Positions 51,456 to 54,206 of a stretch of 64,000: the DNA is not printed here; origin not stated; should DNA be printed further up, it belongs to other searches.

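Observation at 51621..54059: Single ORF fusing a BadF/GlcNAc-kinase-like ATPase to a family 4 (NAD-dependent) glycoside hydrolase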

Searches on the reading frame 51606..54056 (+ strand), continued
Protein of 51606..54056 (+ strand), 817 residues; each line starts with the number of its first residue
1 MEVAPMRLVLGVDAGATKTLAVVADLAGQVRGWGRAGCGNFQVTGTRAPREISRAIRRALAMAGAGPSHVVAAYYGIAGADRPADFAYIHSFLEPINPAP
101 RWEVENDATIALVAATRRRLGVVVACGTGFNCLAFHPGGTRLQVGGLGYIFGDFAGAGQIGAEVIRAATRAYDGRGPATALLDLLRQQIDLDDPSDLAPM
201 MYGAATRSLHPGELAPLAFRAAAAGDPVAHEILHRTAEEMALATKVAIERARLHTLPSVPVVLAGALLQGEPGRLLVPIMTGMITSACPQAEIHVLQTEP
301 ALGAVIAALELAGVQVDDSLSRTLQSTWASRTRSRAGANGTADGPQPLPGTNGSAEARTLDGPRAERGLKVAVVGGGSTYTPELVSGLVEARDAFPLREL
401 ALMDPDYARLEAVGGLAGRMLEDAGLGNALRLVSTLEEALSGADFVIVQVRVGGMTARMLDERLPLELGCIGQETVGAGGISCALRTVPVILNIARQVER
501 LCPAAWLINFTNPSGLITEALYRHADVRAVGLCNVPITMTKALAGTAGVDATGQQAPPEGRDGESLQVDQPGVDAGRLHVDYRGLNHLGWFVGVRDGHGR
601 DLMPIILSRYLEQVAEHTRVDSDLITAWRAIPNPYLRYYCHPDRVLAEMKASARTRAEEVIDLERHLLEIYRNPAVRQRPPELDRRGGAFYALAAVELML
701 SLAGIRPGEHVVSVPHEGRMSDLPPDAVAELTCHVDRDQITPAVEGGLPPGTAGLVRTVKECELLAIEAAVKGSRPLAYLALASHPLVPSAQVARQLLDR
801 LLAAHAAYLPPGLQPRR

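Call 7: search_solved_structures(query=window:51606-54056:+, max_evalue=0.001, show_alignments=2)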
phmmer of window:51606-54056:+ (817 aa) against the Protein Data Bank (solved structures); distinct sequences matched with E-value up to 0.001: 20.
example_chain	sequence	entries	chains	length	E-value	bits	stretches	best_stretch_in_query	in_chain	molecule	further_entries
5c3m_A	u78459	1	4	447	1.6e-96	327.5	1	368-811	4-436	Putative 6-phospho-beta-glucosidase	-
1s6y_A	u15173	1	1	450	5.9e-96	325.6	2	366-551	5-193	6-phospho-beta-glucosidase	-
1up7_A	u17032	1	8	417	2.8e-61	210.9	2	368-544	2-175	6-PHOSPHO-BETA-GLUCOSIDASE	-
1up6_A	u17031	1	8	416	5.6e-61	209.9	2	369-544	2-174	6-PHOSPHO-BETA-GLUCOSIDASE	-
1up4_A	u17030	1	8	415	7e-61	209.6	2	370-544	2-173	6-PHOSPHO-BETA-GLUCOSIDASE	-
6dux_A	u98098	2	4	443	1.5e-51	178.8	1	367-810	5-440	6-phospho-alpha-glucosidase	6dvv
1u8x_X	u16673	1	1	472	1.5e-51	178.7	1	366-810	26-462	Maltose-6'-phosphate glucosidase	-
6wbt_A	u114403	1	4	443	2.7e-50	174.6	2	367-543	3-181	cellulase IBT99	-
6vc6_A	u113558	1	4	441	2.3e-43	151.7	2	370-544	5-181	6-phospho-alpha-glucosidase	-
3fef_A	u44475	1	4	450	8.3e-28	100.2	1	369-800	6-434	Putative glucosidase lplD, ALPHA-GALACTURONIDASE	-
8zo3_A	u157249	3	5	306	2.8e-24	88.6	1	6-308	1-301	N-acetylmuramic acid/N-acetylglucosamine kinase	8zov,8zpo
2e2n_A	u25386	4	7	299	8.4e-24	87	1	6-242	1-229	HEXOKINASE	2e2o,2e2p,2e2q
1obb_A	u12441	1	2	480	1.1e-12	50.2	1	369-534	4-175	ALPHA-GLUCOSIDASE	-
1zc6_A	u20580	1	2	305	1.9e-07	32.9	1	6-269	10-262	probable N-acetylglucosamine kinase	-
2ch5_A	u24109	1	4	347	3.3e-06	28.8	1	10-237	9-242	NAGK PROTEIN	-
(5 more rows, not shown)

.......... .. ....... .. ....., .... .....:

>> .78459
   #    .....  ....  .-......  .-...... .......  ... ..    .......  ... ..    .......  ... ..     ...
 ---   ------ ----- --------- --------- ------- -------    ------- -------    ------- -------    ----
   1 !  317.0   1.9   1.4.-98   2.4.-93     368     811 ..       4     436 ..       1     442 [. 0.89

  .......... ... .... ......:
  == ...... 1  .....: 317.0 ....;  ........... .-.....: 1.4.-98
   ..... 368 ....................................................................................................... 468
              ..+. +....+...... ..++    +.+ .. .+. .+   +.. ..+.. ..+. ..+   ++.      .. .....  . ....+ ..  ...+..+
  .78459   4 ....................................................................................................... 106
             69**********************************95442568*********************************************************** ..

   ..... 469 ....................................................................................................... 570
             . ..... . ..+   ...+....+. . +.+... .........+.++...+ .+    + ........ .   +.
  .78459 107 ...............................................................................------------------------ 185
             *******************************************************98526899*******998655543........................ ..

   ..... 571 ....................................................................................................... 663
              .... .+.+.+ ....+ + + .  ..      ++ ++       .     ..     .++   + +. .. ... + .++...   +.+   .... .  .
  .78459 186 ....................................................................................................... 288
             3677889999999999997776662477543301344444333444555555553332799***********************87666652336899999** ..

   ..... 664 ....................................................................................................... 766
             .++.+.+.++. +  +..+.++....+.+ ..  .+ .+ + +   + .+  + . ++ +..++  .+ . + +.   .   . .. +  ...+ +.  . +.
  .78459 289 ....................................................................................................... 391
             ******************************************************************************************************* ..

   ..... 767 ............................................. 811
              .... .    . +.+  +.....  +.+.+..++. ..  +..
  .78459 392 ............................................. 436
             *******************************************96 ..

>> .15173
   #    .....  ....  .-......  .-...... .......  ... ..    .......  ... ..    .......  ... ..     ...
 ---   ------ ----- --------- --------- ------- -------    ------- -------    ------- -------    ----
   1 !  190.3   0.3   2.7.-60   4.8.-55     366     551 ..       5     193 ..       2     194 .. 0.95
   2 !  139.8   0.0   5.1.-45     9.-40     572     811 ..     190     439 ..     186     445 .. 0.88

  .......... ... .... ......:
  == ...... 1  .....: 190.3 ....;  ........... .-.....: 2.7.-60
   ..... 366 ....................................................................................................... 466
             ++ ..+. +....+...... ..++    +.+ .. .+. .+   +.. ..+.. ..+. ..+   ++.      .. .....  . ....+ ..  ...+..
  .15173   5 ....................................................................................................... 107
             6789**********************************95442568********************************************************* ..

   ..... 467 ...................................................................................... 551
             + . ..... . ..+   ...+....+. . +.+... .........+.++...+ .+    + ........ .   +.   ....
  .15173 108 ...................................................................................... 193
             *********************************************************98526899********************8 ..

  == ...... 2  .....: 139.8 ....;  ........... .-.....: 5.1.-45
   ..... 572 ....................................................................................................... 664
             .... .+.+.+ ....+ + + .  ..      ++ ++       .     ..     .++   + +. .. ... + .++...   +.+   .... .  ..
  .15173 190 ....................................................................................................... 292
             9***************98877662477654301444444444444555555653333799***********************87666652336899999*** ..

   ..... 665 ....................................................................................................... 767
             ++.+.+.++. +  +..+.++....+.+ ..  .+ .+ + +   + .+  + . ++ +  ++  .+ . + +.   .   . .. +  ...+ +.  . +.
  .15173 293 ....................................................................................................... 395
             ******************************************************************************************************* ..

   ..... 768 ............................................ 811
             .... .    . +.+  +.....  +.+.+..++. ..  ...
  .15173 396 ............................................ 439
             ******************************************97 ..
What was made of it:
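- On GH4 6-phospho-beta-glucosidase subgroup (BglT / ChbF / LicH / Gan4C): 5c3m at 1.6e-96 and BglT at about 1e-61 rank ahead of the 6-phospho-alpha enzymes (call 7).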

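Call 12: find_encoding_contigs(protein=P0002, flank=10000, max_places=3)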
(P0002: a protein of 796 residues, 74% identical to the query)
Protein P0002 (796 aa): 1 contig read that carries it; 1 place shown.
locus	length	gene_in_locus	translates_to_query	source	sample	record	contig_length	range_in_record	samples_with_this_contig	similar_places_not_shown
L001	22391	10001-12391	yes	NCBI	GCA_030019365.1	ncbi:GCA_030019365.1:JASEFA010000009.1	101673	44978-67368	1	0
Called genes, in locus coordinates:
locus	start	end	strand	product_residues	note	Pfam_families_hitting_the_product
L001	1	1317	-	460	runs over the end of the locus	-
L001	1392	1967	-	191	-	PF04542:Sigma70_r2, PF08281:Sigma70_r4_2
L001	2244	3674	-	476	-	PF02310:B12-binding, PF04055:Radical_SAM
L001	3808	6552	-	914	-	PF00317:Ribonuc_red_lgN, PF02867:Ribonuc_red_lgC, PF12637:TSCPD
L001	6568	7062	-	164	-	PF22811:Zn_ribbon_NrdR, PF03477:ATP-cone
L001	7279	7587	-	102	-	PF20114:DUF6504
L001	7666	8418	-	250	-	-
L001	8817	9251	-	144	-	PF17746:SfsA_N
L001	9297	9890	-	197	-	PF01613:Flavin_Reduct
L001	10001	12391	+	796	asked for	PF01869:BcrAD_BadFG, PF02056:Glyco_hydro_4, PF11975:Glyco_hydro_4C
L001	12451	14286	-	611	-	PF02730:AFOR_N, PF01314:AFOR_C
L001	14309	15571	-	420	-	PF10646:Germane, PF00395:SLH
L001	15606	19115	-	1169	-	PF00873:ACR_tran, PF03176:MMPL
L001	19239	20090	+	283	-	PF02645:DegV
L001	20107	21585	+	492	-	PF04055:Radical_SAM, PF13186:SPASM (faint)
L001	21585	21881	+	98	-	-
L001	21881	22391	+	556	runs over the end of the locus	PF03109:ABC1, PF27536:UbiB_helical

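Call 13: find_encoding_contigs(protein=P0007, flank=8000, max_places=2)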
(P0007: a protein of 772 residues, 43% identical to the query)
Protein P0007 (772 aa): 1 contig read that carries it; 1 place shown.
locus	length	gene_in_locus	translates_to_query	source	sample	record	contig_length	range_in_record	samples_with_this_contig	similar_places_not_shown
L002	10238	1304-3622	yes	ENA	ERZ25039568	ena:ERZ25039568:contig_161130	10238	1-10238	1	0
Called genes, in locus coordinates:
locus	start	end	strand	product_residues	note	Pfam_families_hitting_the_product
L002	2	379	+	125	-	?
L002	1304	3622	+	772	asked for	PF02056:Glyco_hydro_4, PF11975:Glyco_hydro_4C, PF01869:BcrAD_BadFG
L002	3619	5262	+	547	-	PF00496:SBP_bac_5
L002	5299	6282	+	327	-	PF00528:BPD_transp_1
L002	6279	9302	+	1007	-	PF12911:OppC_N (faint), PF00528:BPD_transp_1, PF13191:AAA_16 (faint), PF00005:ABC_tran, PF02463:SMC_N (weak), PF13304:AAA_21 (weak), PF00005:ABC_tran, PF08352:oligo_HPY, +2 more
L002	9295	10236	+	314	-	?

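Call 14: find_encoding_contigs(protein=P0016, flank=8000, max_places=2)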
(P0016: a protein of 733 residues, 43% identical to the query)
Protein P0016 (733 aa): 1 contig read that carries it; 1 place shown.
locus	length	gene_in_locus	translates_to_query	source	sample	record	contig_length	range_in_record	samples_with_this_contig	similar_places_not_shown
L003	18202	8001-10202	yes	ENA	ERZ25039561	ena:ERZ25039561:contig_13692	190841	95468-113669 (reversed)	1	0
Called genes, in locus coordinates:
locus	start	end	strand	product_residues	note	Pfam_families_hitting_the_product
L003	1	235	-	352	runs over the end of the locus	PF00768:Peptidase_S11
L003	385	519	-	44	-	-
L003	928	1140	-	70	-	-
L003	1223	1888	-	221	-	-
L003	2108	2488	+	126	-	PF01042:Ribonuc_L-PSP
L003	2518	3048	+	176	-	PF01168:Ala_racemase_N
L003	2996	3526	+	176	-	PF14031:D-ser_dehydrat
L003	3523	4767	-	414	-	PF09339:HTH_IclR (weak), PF12802:MarR_2, PF13412:HTH_24 (weak), PF00480:ROK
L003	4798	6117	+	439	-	PF01547:SBP_bac_1, PF13416:SBP_bac_8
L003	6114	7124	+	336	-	PF00528:BPD_transp_1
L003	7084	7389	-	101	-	-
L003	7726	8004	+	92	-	-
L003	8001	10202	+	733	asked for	PF02056:Glyco_hydro_4, PF11975:Glyco_hydro_4C, PF01869:BcrAD_BadFG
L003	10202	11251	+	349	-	PF00005:ABC_tran, PF17912:OB_MalK (weak), PF08402:TOBE_2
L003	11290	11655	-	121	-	-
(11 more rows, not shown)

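Call 15: find_encoding_contigs(protein=P0043, flank=8000, max_places=2)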
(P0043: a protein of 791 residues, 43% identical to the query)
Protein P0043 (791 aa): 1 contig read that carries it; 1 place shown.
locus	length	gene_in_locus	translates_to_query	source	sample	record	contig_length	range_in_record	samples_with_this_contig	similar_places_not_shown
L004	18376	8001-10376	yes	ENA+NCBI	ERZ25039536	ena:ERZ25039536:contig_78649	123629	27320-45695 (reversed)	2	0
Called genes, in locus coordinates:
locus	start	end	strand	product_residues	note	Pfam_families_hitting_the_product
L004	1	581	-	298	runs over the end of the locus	PF00753:Lactamase_B, PF23023:Anti-Pycsar_Apyc1 (faint), PF12706:Lactamase_B_2 (faint)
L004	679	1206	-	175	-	PF06559:DCD_N, PF22769:DCD, PF22569:DCD_C (weak), PF00692:dUTPase (weak)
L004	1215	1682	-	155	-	PF22811:Zn_ribbon_NrdR, PF03477:ATP-cone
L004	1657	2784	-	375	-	PF01869:BcrAD_BadFG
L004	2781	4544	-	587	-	PF00528:BPD_transp_1, PF01522:Polysacc_deac_1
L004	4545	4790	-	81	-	-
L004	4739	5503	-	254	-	-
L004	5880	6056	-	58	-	-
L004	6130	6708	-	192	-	-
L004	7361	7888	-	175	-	PF00392:GntR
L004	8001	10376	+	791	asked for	PF02056:Glyco_hydro_4, PF11975:Glyco_hydro_4C, PF01380:SIS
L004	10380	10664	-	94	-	-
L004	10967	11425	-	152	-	PF00766:ETF_alpha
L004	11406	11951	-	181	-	PF01012:ETF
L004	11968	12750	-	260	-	PF01012:ETF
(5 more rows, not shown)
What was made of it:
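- Tried and rejected: Three of them come from ENA assemblies that show other split or merged genes (calls 13-15).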
